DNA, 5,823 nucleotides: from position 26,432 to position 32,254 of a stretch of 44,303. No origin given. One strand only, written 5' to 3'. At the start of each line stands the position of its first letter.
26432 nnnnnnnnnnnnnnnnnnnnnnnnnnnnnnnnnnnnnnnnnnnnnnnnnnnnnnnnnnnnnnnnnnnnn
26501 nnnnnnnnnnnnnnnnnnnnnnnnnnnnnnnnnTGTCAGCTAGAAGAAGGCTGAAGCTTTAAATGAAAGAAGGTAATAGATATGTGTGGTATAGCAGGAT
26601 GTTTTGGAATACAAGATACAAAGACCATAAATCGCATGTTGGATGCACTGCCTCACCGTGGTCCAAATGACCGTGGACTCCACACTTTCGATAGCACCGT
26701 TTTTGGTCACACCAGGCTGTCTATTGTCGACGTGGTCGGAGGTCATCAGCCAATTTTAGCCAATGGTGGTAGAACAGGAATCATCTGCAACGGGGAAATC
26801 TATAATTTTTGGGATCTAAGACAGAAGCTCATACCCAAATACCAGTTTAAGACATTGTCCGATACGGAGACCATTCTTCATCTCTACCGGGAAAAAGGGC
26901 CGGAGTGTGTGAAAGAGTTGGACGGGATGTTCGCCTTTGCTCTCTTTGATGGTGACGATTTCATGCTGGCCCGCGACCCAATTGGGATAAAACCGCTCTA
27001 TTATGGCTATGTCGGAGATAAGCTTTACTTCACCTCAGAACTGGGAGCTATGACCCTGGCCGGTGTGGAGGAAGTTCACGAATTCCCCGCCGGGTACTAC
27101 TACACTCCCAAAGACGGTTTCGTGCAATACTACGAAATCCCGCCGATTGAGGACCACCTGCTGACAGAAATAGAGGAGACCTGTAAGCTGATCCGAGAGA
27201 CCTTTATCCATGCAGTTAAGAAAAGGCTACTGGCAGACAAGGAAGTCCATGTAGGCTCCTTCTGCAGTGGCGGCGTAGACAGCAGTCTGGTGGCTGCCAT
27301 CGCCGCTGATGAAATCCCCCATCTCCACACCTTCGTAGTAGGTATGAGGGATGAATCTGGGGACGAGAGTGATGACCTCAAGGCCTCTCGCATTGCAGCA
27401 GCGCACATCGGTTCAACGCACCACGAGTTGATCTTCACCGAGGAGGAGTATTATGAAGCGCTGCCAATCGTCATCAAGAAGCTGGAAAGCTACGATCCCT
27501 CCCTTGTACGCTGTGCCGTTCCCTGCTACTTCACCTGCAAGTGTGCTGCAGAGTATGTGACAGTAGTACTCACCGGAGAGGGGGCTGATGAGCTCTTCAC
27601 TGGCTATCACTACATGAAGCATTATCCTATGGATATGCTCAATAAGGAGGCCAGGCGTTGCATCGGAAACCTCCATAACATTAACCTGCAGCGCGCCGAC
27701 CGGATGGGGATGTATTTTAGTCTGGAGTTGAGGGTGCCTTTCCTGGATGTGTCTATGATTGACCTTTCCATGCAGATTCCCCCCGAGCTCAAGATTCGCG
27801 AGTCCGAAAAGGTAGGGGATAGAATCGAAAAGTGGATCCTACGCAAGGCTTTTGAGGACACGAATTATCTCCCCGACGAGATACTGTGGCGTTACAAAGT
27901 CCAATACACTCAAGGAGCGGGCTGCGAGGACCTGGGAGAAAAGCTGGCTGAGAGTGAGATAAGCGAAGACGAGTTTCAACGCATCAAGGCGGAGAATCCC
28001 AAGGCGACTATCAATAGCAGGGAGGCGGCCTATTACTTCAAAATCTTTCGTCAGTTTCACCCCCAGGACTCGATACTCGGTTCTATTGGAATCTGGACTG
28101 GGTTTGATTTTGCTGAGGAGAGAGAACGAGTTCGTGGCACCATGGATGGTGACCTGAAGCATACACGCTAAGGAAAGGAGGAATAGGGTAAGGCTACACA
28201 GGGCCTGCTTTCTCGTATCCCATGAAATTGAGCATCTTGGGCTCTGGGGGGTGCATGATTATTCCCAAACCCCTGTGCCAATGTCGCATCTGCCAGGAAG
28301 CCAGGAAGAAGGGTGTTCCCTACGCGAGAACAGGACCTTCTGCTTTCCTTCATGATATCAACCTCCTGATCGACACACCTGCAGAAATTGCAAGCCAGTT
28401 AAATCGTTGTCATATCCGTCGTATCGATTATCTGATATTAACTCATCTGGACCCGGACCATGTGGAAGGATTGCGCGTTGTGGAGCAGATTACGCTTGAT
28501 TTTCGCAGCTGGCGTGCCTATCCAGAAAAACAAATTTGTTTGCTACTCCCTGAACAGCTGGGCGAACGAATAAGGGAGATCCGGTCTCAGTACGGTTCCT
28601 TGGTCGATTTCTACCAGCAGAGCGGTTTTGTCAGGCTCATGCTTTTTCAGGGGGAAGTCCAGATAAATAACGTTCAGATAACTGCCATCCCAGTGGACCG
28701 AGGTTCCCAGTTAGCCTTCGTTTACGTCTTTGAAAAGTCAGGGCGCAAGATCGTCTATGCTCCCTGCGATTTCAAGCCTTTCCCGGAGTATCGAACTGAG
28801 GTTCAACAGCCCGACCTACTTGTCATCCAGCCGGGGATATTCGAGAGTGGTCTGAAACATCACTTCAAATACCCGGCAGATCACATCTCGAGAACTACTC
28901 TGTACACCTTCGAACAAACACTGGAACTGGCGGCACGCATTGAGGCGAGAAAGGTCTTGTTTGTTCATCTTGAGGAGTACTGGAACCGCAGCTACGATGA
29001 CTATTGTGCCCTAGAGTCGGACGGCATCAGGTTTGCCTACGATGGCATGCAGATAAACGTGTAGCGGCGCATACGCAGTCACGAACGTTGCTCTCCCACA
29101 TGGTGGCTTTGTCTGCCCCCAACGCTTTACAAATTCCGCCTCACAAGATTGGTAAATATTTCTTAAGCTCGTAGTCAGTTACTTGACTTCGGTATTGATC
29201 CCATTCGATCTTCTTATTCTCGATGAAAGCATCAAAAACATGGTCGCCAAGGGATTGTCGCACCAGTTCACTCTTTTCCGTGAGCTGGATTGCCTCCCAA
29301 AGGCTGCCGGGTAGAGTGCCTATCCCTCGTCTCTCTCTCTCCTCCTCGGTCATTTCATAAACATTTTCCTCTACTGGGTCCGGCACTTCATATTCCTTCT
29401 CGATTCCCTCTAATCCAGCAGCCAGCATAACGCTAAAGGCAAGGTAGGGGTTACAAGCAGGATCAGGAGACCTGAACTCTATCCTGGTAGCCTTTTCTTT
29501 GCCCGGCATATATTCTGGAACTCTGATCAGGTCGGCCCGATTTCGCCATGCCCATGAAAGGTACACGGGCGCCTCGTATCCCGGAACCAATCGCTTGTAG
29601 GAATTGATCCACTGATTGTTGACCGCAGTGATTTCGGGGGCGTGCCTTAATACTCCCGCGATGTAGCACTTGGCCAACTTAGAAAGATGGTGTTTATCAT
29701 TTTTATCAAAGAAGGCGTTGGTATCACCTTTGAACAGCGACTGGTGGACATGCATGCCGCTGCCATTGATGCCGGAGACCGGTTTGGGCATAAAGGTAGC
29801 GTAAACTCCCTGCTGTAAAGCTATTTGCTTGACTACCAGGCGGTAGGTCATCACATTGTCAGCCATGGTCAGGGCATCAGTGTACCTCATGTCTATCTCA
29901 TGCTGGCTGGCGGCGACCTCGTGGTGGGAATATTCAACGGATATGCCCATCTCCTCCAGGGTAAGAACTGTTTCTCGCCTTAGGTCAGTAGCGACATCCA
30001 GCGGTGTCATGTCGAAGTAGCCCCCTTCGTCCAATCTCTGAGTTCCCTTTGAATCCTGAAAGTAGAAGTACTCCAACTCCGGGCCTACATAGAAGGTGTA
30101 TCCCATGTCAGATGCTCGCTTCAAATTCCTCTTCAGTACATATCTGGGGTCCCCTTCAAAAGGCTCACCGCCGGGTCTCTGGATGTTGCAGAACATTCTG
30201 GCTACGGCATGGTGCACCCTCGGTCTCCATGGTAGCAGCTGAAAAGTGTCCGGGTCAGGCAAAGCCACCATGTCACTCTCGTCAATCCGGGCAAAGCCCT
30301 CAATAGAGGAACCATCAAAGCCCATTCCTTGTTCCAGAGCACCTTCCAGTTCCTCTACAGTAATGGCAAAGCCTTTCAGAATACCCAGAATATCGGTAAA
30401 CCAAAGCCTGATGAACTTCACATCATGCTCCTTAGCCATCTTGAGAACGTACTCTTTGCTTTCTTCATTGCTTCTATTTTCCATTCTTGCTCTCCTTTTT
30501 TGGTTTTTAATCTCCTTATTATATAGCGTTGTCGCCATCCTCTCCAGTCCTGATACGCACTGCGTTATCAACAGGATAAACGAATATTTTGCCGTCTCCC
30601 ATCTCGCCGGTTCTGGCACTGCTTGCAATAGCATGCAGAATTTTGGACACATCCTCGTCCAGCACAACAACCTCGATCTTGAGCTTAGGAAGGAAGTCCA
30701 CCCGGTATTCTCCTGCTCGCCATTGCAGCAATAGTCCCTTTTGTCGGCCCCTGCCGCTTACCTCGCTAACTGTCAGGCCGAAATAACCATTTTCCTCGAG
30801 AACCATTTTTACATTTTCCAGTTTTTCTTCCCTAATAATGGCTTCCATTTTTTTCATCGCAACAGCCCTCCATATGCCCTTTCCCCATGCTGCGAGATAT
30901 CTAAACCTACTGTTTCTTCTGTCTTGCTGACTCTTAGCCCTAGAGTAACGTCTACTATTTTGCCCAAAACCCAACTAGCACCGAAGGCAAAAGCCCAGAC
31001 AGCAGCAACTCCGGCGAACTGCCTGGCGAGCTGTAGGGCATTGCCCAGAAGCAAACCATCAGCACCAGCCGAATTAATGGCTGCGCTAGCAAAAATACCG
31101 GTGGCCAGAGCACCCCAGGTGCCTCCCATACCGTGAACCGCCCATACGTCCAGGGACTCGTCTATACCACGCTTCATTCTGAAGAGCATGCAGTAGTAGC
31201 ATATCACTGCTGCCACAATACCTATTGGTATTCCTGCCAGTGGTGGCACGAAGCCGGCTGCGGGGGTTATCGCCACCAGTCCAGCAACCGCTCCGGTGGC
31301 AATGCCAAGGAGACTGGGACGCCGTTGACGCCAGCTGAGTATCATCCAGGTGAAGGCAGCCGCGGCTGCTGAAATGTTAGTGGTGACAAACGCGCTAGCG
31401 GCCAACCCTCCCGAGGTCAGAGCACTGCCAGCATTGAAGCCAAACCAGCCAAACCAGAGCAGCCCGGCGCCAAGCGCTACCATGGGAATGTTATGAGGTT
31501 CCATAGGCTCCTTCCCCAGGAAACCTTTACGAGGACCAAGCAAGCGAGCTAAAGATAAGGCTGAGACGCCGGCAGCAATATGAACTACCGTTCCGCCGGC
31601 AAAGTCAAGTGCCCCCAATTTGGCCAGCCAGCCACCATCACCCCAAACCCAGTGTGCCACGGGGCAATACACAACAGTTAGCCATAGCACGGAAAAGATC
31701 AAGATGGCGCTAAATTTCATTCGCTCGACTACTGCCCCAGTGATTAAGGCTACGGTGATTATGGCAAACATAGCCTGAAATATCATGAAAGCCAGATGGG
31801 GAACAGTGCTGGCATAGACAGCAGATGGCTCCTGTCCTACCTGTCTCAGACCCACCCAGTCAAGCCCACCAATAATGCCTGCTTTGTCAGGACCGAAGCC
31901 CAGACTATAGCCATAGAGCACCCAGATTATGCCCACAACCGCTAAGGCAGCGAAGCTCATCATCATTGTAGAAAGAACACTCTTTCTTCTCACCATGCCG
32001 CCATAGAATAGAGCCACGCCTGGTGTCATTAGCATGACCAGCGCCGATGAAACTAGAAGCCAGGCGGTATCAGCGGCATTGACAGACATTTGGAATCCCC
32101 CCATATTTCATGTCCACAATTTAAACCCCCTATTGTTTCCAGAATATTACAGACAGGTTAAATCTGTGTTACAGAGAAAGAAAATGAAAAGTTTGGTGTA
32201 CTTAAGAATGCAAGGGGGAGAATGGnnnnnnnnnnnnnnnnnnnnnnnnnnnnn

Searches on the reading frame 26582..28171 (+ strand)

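Call 32: search_protein_families(library=pfam, max_evalue=0.00001, proteins=[window:26582-28171:+])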
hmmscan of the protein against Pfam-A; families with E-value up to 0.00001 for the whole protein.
window:26582-28171:+ (529 aa): 4 families
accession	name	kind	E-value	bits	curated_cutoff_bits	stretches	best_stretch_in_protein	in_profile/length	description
PF00733.27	Asn_synthase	-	2.3e-64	218.7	21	2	204-349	2-141/354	Asparagine synthase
PF13537.11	GATase_7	-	1.4e-39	135.3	25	1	43-157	1-121/123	Glutamine amidotransferase domain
PF13522.11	GATase_6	-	1e-32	113.3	27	1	28-153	1-130/130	Glutamine amidotransferase domain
PF12481.13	DUF3700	-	8.8e-06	25.8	27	0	108-189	124-207/228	Aluminium induced protein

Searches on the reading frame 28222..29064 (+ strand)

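Call 6: search_protein_families(library=ncbifam, proteins=[window:28222-29064:+])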
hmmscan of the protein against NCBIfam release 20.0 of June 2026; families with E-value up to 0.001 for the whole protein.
window:28222-29064:+ (280 aa): 6 families
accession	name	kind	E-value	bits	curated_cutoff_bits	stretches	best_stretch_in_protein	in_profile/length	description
NF038231.1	MBL_Geo_Pelo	equivalog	1.3e-20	74.1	360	1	3-278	2-249/250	GPMC system MBL fold metallohydrolase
TIGR03307.1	PhnP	equivalog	6.4e-14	51.9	272.25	1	1-84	1-83/249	phosphonate metabolism protein PhnP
NF002553.0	PRK02113.1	equivalog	4.7e-13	49.1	386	1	1-279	1-251/252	MBL fold metallo-hydrolase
TIGR02108.2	PQQ_syn_pqqB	equivalog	5.6e-06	26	245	1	3-279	2-297/298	pyrroloquinoline quinone biosynthesis protein PqqB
NF000801.0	PRK00055.1-3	equivalog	7.6e-05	21.9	252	0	60-128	46-109/307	ribonuclease Z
NF049846.1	blaAHM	exception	0.00068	18.6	590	1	55-87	97-129/304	AHM family subclass B3-like metallo-beta-lactamase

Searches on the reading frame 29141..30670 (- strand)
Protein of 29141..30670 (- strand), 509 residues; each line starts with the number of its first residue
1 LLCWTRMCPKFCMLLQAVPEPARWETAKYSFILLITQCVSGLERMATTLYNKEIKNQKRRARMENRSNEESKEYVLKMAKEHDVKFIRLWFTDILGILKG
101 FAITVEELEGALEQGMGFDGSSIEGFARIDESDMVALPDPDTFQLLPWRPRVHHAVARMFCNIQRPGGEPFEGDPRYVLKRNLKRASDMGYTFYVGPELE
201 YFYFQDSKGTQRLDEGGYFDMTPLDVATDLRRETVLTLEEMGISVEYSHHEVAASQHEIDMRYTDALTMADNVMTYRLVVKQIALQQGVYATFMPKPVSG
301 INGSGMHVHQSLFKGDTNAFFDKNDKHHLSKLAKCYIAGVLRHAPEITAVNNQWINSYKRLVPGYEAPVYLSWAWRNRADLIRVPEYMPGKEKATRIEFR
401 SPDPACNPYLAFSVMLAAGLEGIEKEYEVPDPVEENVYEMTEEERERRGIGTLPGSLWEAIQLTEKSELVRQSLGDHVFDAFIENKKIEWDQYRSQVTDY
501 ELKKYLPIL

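Call 4: search_protein_families(library=pfam, proteins=[window:29141-30670:-])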
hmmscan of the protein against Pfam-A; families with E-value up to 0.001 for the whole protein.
window:29141-30670:- (509 aa): 3 families
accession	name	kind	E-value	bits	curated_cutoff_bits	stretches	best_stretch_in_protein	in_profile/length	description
PF00120.29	Gln-synt_C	-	5.7e-132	440.4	24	1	173-505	2-344/344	Glutamine synthetase, catalytic domain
PF03951.24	Gln-synt_N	-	5.3e-30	103.3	33.4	1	83-165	1-81/82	Glutamine synthetase, beta-Grasp domain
PF16952.10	Gln-synt_N_2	-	0.00014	22.1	35.7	1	75-170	6-111/112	Glutamine synthetase N-terminal domain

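Call 6: search_protein_families(library=ncbifam, proteins=[window:29141-30670:-])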
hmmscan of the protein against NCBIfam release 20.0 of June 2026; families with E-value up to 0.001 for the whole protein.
window:29141-30670:- (509 aa): 5 families
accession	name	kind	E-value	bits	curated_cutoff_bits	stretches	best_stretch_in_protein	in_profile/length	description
TIGR00653.1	GlnA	equivalog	8.7e-164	545.6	429.15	2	208-506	164-461/462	type I glutamate--ammonia ligase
TIGR03105.1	gln_synth_III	equivalog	6.2e-98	328.1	469.6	1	77-506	3-434/435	type III glutamate--ammonia ligase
NF007006.0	PRK09469.1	equivalog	1.6e-96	323.7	845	2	213-505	175-466/469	glutamate--ammonia ligase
NF045547.1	GGputSyn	equivalog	1.1e-95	321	650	1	73-500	3-437/438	gamma-glutamylputrescine synthetase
NF041605.1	gln_syn_GlnII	equivalog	1.7e-09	37.3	500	1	116-416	35-325/333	glutamine synthetase GlnII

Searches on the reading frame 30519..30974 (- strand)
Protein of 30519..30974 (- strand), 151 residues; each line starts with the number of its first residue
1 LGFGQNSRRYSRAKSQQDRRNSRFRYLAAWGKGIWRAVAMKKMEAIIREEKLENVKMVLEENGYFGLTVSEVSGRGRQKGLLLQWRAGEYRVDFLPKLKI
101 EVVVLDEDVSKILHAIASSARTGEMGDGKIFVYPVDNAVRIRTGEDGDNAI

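Call 4: search_protein_families(library=pfam, proteins=[window:30519-30974:-])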
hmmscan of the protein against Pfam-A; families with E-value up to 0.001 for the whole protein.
window:30519-30974:- (151 aa): 1 family
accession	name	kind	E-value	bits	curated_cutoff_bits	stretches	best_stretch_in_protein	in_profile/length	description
PF00543.27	P-II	-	7.3e-30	103.8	25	1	40-145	1-102/102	Nitrogen regulatory protein P-II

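Call 6: search_protein_families(library=ncbifam, proteins=[window:30519-30974:-])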
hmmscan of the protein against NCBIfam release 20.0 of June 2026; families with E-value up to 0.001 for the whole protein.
window:30519-30974:- (151 aa): 2 families
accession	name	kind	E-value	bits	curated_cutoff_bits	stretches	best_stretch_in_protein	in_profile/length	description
NF008111.0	PRK10858.1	equivalog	3.2e-34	117.7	202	1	40-151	1-112/112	nitrogen regulatory protein P-II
NF007946.0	PRK10665.1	equivalog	2.4e-30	105.6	181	1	40-150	1-111/112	P-II family nitrogen regulator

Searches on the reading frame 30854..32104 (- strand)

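Call 4: search_protein_families(library=pfam, proteins=[window:30854-32104:-])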
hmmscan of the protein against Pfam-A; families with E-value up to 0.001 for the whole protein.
window:30854-32104:- (416 aa): 1 family
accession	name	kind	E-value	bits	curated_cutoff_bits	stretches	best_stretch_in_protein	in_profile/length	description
PF00909.26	Ammonium_transp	-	2.3e-132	441.9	23.2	1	14-411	1-399/399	Ammonium Transporter Family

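Call 6: search_protein_families(library=ncbifam, proteins=[window:30854-32104:-])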
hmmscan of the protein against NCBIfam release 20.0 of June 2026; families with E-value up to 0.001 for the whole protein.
window:30854-32104:- (416 aa): 3 families
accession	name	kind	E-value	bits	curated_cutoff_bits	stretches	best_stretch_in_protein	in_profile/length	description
TIGR00836.1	amt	subfamily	3.1e-143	477.6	343.3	1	12-411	1-406/406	ammonium transporter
NF007947.0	PRK10666.1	equivalog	1.4e-110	370.2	657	1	7-411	26-426/428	ammonium transporter AmtB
TIGR03644.1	marine_trans_1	hypoth_equivalog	1.5e-65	221.6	514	1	10-412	2-402/404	probable ammonium transporter, marine subtype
